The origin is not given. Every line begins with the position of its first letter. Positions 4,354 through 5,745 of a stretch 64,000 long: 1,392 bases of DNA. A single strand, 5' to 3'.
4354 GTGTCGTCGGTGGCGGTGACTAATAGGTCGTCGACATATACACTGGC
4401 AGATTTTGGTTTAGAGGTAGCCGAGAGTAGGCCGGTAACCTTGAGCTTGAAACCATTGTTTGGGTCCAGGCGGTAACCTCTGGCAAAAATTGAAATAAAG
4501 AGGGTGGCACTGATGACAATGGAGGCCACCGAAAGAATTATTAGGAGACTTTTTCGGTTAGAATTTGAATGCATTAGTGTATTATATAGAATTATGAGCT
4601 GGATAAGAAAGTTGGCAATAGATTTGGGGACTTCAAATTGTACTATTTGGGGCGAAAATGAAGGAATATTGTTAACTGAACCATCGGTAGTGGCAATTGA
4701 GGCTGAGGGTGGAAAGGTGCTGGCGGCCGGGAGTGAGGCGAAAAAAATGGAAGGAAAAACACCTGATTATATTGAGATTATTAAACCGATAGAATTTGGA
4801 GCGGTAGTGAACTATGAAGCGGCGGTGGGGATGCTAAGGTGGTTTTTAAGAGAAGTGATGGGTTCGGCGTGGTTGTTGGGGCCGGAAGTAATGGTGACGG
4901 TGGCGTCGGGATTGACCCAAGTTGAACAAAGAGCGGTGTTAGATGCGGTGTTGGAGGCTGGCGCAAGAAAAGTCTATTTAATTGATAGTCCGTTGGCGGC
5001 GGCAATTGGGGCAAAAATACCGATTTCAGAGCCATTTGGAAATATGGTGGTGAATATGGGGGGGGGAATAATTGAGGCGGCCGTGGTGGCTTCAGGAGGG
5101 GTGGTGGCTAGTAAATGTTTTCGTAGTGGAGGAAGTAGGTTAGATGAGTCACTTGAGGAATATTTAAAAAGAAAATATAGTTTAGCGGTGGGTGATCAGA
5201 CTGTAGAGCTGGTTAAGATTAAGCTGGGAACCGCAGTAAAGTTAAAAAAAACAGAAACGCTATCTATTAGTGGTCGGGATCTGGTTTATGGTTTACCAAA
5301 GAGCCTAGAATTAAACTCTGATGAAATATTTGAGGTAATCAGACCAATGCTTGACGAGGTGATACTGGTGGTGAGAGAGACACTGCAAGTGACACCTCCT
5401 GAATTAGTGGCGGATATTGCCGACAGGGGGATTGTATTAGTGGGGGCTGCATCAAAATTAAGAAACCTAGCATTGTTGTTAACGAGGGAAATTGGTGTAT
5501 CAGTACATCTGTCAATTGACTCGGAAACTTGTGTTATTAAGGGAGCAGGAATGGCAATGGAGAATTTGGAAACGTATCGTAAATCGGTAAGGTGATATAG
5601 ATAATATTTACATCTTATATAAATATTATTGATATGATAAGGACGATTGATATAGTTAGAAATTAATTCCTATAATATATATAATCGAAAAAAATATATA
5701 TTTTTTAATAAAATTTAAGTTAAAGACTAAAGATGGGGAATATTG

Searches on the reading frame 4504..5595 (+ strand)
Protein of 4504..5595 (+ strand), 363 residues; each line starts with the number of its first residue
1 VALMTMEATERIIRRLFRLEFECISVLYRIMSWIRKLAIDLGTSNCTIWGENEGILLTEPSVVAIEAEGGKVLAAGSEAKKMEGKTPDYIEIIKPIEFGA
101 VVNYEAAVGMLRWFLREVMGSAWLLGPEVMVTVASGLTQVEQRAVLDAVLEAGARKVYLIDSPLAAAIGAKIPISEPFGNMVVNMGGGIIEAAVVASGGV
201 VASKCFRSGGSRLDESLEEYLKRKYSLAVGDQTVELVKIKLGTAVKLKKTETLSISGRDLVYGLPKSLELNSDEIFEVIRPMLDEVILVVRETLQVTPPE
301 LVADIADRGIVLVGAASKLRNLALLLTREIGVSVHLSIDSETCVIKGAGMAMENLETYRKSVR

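Call 26: find_encoding_contigs(protein=window:4504-5595:+, flank=10000, max_places=6)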
Protein window:4504-5595:+ (363 aa): no gene with exactly this product is on record in the collection.
